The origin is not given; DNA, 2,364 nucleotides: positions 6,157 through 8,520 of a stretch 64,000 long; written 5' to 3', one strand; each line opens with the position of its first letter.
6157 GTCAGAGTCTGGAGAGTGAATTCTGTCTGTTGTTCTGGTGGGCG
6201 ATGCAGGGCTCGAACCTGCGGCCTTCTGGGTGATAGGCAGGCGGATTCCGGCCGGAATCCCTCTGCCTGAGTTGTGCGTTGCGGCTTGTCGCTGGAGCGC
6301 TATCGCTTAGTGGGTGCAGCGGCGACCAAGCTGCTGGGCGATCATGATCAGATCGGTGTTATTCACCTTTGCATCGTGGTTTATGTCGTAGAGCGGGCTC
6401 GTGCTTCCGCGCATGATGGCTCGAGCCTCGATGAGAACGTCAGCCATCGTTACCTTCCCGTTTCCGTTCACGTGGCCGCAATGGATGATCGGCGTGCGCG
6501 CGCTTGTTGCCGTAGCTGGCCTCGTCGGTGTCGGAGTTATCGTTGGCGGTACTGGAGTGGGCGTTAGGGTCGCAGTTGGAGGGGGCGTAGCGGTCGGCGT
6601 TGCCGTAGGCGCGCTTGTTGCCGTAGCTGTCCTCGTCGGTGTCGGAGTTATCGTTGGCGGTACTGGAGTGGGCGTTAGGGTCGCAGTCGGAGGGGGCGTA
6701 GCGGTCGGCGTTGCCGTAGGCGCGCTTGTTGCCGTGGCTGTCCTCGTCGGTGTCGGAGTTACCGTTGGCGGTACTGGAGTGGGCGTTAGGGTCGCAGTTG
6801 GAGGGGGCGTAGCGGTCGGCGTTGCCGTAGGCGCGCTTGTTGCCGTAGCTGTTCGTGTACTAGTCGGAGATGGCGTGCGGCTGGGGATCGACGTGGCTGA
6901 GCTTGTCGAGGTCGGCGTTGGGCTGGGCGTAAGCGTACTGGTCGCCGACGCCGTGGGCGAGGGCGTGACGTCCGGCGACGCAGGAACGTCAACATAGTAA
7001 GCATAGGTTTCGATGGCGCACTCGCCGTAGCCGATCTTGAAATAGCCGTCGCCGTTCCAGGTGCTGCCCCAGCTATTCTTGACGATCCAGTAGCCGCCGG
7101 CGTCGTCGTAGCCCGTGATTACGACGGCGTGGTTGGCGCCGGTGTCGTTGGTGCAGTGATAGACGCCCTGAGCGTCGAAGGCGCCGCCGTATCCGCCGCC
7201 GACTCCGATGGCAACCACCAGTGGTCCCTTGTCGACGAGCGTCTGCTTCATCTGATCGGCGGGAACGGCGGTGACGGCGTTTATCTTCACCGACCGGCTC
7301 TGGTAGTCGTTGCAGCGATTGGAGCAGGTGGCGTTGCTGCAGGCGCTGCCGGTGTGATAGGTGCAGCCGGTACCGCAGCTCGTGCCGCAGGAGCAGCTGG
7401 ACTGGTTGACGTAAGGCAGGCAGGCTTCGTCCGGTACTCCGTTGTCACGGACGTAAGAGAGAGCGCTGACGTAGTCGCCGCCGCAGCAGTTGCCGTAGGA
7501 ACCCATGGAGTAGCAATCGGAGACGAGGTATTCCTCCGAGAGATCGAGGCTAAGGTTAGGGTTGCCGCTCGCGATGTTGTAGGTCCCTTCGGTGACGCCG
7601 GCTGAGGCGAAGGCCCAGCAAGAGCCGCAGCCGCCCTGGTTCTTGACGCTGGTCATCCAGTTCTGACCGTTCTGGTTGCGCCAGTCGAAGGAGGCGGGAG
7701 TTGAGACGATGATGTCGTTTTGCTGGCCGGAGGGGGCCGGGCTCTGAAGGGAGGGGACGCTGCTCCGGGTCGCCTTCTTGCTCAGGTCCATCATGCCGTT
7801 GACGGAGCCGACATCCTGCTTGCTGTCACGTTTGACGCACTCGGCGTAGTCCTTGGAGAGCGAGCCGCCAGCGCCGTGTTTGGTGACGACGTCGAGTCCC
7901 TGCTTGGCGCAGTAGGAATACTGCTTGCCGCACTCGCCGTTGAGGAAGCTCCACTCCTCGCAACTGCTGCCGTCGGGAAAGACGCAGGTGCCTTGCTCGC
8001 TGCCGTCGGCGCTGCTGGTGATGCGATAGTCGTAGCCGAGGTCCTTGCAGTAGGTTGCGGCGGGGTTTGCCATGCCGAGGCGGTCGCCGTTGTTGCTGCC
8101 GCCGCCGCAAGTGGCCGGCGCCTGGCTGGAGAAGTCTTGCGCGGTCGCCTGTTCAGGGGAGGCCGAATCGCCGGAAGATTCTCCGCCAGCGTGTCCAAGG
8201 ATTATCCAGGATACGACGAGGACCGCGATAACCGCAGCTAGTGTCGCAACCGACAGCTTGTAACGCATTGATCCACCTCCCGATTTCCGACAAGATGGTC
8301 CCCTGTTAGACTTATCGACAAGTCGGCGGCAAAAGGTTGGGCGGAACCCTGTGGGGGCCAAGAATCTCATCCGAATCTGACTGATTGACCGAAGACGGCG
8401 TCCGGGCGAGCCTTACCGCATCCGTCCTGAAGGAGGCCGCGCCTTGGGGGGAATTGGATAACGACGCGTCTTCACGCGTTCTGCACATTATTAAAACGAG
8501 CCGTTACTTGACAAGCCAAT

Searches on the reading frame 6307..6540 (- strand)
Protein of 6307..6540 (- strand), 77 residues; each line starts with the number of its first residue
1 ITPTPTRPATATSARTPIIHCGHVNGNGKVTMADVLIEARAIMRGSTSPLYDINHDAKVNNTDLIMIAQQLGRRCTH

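Call 3: search_protein_families(library=pfam, proteins=[window:6307-6540:-], max_evalue=10)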
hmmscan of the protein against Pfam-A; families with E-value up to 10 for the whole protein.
window:6307-6540:- (77 aa): 1 family
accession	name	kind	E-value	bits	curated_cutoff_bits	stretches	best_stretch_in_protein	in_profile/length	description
PF00404.24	Dockerin_1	-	3.2e-07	30.9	22.9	1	24-71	4-56/57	Dockerin type I domain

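Call 4: search_protein_families(library=ncbifam, proteins=[window:6307-6540:-], max_evalue=10)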
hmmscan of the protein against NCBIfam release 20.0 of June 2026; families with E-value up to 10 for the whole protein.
window:6307-6540:- (77 aa): 1 family
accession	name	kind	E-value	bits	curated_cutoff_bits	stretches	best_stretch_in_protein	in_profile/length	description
NF049990.1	CellobisidaseCelK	equivalog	0.011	13.9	1700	1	10-71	818-882/889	cellulose 1,4-beta-cellobiosidase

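Call 9: search_solved_structures(query=window:6310-6510:-, max_evalue=10, show_alignments=3)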
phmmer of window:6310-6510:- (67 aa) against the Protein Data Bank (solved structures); distinct sequences matched with E-value up to 10: 20.
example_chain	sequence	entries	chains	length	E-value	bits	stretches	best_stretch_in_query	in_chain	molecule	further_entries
2y3n_B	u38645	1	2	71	1.1e-05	28.7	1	12-63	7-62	CELLULOSOMAL FAMILY-48 PROCESSIVE GLYCOSIDE HYDROLASE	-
1daq_A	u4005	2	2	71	0.00083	22.8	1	12-59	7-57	ENDOGLUCANASE SS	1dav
4fl4_A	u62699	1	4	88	0.00084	22.8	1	9-62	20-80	Glycoside hydrolase family 9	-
2mte_A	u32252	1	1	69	0.00085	22.8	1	12-59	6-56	Cellulose 1,4-beta-cellobiosidase (reducing end) CelS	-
2ccl_B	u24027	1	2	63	0.0036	20.8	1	40-64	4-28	ENDO-1,4-BETA-XYLANASE Y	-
6kg9_A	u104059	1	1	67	0.0043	20.5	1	36-63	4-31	And cellulose-binding endoglucanase family 9 CelL ortholog dockerin domain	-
1ohz_B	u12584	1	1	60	0.0052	20.3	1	12-62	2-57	ENDO-1,4-BETA-XYLANASE Y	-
6kge_D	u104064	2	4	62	0.0083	19.7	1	38-63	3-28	And cellulose-binding endoglucanase family 9 CelL ortholog dockerin domain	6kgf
6kgc_B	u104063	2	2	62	0.0083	19.6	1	38-63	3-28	And cellulose-binding endoglucanase family 9 CelL ortholog dockerin domain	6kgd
3ul4_B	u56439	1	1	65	0.01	19.4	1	9-59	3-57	Cellulosome enzyme, dockerin type I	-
2yik_A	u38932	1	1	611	0.011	19.3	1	6-59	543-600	ENDOGLUCANASE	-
8x39_A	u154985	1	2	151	0.018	18.6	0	10-59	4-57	Serine protease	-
8x3a_A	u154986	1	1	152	0.02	18.5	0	10-59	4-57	Serine protease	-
7zpq_CC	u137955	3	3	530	0.031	17.8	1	12-51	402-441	RQT4 isoform 1 | RQC trigger complex subunit RQT4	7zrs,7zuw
2jnk_A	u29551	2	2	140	0.13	15.9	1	11-58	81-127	Hyalurononglucosaminidase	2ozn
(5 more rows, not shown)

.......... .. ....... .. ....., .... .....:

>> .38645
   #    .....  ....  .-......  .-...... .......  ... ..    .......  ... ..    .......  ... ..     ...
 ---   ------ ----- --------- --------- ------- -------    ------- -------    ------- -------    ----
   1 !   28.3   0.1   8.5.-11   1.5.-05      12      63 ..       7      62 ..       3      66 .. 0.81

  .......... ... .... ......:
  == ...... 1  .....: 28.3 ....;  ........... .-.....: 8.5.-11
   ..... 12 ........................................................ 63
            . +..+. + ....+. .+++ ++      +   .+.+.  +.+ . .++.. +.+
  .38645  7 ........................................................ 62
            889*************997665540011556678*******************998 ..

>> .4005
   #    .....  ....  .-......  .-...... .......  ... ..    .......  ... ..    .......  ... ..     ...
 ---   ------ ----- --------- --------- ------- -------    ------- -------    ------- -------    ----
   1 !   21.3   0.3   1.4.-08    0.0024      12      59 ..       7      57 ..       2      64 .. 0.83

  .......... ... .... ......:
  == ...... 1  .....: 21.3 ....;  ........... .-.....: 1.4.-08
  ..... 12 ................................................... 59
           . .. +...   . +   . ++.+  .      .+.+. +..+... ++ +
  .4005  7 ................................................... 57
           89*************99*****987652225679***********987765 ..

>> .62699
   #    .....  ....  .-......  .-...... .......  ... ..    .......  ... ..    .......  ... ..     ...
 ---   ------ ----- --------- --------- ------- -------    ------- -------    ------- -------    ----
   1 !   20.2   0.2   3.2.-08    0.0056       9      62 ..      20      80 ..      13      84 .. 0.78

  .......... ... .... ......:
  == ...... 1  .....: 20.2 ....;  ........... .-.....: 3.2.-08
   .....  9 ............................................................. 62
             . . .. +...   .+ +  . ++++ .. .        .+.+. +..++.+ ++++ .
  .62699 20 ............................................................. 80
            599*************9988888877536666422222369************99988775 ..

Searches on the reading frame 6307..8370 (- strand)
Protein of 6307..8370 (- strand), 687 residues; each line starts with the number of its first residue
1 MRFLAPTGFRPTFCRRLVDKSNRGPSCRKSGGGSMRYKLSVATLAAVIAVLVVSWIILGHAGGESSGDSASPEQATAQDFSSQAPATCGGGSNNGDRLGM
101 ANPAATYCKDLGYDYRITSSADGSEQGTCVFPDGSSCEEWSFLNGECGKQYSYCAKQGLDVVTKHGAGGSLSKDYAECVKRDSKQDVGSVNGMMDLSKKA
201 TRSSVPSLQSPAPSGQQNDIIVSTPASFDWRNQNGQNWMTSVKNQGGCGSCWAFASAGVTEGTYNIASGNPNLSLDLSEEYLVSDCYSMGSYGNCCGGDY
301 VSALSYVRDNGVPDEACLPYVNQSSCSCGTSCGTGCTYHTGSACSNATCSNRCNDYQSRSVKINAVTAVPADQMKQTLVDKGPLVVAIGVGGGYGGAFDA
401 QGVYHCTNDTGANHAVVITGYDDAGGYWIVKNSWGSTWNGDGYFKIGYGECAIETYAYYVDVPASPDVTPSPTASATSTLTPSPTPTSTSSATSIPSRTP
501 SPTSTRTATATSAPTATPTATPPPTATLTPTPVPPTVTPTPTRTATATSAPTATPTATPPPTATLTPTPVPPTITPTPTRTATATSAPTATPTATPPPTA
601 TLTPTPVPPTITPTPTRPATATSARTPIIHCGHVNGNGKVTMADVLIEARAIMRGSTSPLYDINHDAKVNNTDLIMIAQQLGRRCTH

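Call 3: search_protein_families(library=pfam, proteins=[window:6307-8370:-], max_evalue=10)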
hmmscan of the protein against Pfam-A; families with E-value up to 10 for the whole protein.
window:6307-8370:- (687 aa): 5 families
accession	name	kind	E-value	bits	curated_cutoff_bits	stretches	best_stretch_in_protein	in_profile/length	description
PF00112.29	Peptidase_C1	-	7.7e-41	141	20.7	1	225-459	2-218/220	Papain family cysteine protease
PF03891.20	DUF333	-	8.3e-18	64.9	25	1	99-145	1-46/47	Domain of unknown function (DUF333)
PF00404.24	Dockerin_1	-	1.3e-05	25.7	22.9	1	634-681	4-56/57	Dockerin type I domain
PF13529.12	Peptidase_C39_2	-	0.00075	20.5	24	1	338-434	59-143/143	Peptidase_C39 like family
PF03051.21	Peptidase_C1_2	-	0.025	13.8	22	1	412-459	359-408/438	Peptidase C1-like family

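Call 4: search_protein_families(library=ncbifam, proteins=[window:6307-8370:-], max_evalue=10)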
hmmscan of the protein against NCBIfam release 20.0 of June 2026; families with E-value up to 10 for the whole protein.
window:6307-8370:- (687 aa): 0 families

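Call 35: find_homologous_proteins(query=window:6307-8268:-, max_evalue=0.00001)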
Query window:6307-8268:- (653 aa): 837 proteins with E <= 0.00001 among 8000 candidates; the best 120 are listed.
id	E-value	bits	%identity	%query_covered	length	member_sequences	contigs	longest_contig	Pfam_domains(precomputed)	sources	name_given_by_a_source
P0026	0.0e+0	1473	100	100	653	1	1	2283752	PF00112.30,PF00404.25,PF13529.14,PF03891.21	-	-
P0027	0.0e+0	1024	88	70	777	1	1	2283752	PF00112.30,PF00404.25,PF13529.14,PF03891.21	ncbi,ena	-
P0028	0.0e+0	1019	85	68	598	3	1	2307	PF00112.30,PF00404.25,PF03891.21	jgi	-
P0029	9.4e-261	885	78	72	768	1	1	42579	PF02412.24,PF00112.30,PF00404.25,PF18884.6,PF03891.21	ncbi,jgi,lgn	jgi:putative hemolysin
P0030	6.2e-236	803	71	65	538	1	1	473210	PF00112.30,PF00404.25,PF03891.21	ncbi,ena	-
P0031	3.0e-212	725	66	69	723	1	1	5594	PF02412.24,PF00112.30,PF00404.25,PF03891.21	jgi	jgi:putative hemolysin/C1A family cysteine protease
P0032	1.5e-198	680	65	65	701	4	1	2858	PF00112.30,PF03891.21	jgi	-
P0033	3.1e-198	679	65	66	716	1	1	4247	PF02412.24,PF00112.30,PF00404.25,PF03891.21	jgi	jgi:putative hemolysin/C1A family cysteine protease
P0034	4.1e-197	675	62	65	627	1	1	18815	PF02412.24,PF00112.30,PF03891.21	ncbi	ncbi:MAG: C1 family peptidase, partial [Dehalococcoidia bacterium]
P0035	2.7e-190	652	64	65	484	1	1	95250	PF00112.30,PF03891.21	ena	-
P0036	2.9e-187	642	59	72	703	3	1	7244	PF02412.24,PF00112.30,PF03891.21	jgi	-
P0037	1.5e-186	640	64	65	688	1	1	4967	PF00112.30,PF03891.21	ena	-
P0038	2.7e-186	639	48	99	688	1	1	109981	PF02412.24,PF00112.30,PF03891.21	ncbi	-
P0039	5.5e-186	638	65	68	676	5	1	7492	PF02412.24,PF00112.30,PF03891.21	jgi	-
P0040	2.7e-184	633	63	65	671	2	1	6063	PF02412.24,PF00112.30,PF03891.21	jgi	jgi:putative hemolysin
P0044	1.7e-180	620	64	60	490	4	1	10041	PF00112.30,PF00404.25,PF03891.21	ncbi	-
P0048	2.7e-175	603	56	75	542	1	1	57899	PF00112.30,PF00404.25,PF03891.21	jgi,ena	-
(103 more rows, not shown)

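Call 36: find_encoding_contigs(protein=P0027, flank=10000, max_places=3)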
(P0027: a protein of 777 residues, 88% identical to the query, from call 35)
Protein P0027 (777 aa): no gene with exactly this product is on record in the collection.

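Call 38: find_encoding_contigs(protein=P0026, flank=3000, max_places=3)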
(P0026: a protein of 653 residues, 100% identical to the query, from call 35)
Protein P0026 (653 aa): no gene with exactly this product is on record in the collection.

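Call 42: list_cluster_members(proteins=[P0027, P0030, P0002, P0003, P0004, P0005, P0048, P0044])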
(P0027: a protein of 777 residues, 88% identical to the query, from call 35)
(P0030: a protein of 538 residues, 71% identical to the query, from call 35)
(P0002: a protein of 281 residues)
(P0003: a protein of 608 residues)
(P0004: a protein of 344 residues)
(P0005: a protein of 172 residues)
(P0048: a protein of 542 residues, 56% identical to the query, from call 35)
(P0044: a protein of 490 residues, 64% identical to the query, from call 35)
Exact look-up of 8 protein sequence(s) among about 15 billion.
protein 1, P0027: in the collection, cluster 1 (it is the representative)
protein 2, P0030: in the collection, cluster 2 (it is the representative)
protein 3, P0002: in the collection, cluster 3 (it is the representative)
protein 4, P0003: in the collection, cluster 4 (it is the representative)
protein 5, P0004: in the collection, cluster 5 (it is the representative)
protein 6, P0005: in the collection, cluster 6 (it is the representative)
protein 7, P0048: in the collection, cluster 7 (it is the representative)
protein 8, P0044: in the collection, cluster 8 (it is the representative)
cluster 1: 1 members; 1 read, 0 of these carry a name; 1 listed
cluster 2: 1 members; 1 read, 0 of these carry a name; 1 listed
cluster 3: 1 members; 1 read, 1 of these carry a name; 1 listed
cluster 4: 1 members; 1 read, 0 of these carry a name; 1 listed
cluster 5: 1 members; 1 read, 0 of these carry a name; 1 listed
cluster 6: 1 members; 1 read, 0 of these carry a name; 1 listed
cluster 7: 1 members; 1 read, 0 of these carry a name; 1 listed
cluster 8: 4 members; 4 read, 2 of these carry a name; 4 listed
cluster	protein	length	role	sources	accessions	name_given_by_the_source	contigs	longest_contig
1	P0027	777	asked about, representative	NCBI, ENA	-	-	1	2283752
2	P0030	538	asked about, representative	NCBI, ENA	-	-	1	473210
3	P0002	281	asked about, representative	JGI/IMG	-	hypothetical protein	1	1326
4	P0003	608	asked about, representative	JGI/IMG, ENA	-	-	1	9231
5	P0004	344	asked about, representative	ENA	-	-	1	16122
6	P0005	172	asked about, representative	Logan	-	-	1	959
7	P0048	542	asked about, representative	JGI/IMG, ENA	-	-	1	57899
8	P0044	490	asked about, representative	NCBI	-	-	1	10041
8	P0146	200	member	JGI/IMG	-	hypothetical protein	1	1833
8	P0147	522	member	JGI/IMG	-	C1A family cysteine protease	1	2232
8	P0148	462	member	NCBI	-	-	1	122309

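Call 76: find_encoding_contigs(protein=P0030, flank=10000, max_places=2)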
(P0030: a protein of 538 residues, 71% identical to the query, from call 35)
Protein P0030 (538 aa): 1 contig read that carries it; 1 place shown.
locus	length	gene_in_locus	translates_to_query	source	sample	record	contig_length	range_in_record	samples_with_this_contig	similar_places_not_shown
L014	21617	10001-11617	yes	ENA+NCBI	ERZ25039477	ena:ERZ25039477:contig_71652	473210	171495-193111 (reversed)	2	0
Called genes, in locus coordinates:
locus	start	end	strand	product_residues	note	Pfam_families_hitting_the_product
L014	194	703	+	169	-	PF00248:Aldo_ket_red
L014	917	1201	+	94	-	PF00248:Aldo_ket_red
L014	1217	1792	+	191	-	PF08240:ADH_N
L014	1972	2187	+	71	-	PF13602:ADH_zinc_N_2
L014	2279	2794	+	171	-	PF00501:AMP-binding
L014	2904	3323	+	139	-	PF00501:AMP-binding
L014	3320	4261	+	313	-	PF13193:AMP-binding_C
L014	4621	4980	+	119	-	-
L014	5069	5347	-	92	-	-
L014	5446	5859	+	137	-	PF00106:adh_short, PF13561:adh_short_C2, PF23441:SDR (weak)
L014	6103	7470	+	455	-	PF13433:Peripla_BP_5 (faint), PF13458:Peripla_BP_6, PF01094:ANF_receptor (weak)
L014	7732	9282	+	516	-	PF07992:Pyr_redox_2 (faint), PF00890:FAD_binding_2 (faint), PF01134:GIDA (faint), PF12831:FAD_oxidored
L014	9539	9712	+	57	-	-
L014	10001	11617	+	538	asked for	PF03891:DUF333, PF00112:Peptidase_C1, PF00404:Dockerin_1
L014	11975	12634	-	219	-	-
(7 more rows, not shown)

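Call 77: find_encoding_contigs(protein=P0048, flank=10000, max_places=2)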
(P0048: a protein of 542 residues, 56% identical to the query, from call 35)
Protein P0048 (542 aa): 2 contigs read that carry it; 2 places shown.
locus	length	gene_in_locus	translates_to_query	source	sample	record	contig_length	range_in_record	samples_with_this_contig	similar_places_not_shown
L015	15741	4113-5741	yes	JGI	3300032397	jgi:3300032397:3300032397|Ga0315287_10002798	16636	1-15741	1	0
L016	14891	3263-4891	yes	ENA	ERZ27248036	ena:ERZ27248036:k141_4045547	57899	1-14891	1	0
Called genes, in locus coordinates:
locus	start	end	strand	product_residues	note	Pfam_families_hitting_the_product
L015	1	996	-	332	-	?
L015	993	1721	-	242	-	PF00005:ABC_tran, PF02463:SMC_N (faint), PF13304:AAA_21 (faint)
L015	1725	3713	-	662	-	PF25917:BSH_RND (faint), PF25967:RND-MFP_C (weak), PF25975:CzcB_C (weak), PF25989:YknX_C (weak)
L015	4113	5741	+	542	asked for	PF03891:DUF333, PF00112:Peptidase_C1, PF00404:Dockerin_1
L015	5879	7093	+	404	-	PF04389:Peptidase_M28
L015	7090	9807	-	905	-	PF08447:PAS_3, PF00989:PAS, PF08448:PAS_4, PF13426:PAS_9, PF00989:PAS, PF08448:PAS_4, PF13188:PAS_8, PF13426:PAS_9, +12 more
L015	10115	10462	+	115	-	-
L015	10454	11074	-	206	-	PF00072:Response_reg, PF00196:GerE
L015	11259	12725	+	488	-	PF00390:malic, PF03949:Malic_M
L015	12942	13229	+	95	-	PF01250:Ribosomal_S6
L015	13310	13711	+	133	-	PF00436:SSB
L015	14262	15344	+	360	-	PF13624:SurA_N_3, PF00639:Rotamase, PF13145:Rotamase_2, PF13616:Rotamase_3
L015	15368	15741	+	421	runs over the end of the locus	PF03447:NAD_binding_3, PF00742:Homoserine_dh, PF01842:ACT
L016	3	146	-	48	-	?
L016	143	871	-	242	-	PF00005:ABC_tran, PF02463:SMC_N (faint), PF13304:AAA_21 (faint)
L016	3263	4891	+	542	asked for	PF03891:DUF333, PF00112:Peptidase_C1, PF00404:Dockerin_1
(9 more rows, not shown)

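Call 78: find_encoding_contigs(protein=P0029, flank=10000, max_places=2)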
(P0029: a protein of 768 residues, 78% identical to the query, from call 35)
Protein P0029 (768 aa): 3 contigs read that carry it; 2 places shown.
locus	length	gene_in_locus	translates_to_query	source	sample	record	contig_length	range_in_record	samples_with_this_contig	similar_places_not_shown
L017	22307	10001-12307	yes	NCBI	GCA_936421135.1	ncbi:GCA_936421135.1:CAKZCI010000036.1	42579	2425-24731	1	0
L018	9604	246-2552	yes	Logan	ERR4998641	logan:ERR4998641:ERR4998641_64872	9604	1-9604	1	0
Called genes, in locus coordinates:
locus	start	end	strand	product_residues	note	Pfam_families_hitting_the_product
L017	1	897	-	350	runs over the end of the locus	PF00119:ATP-synt_A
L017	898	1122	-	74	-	PF09527:ATPase_gene1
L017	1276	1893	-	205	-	PF00625:Guanylate_kin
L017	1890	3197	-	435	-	PF00275:EPSP_synthase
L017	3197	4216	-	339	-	PF03807:F420_oxidored, PF02153:PDH_N, PF20463:PDH_C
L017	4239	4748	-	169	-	PF01966:HD (faint)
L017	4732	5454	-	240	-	PF02163:Peptidase_M50 (weak)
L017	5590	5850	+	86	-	-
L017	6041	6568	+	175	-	PF09335:VTT_dom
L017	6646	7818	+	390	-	PF26549:Tricorn_N (weak)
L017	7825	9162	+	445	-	PF19190:BACON_2 (faint)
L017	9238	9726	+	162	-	PF19928:DUF6391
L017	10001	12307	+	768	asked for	PF03891:DUF333, PF00112:Peptidase_C1, PF02412:TSP_3 (weak), PF18884:TSP3_bac (faint), PF00404:Dockerin_1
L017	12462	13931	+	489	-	PF13291:ACT_4 (weak), PF00390:malic, PF03949:Malic_M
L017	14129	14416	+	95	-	PF01250:Ribosomal_S6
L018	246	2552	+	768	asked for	PF03891:DUF333, PF00112:Peptidase_C1, PF02412:TSP_3 (weak), PF18884:TSP3_bac (faint), PF00404:Dockerin_1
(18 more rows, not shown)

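Call 80: find_encoding_contigs(protein=P0028, flank=3000, max_places=4)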
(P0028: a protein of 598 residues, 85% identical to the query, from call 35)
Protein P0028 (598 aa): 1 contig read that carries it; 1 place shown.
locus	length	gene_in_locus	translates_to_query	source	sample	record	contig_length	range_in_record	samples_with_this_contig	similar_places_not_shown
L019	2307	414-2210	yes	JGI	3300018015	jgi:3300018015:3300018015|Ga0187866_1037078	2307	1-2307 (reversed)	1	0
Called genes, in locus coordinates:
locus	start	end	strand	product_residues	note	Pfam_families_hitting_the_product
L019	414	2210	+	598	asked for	PF03891:DUF333, PF00112:Peptidase_C1, PF00404:Dockerin_1 (weak)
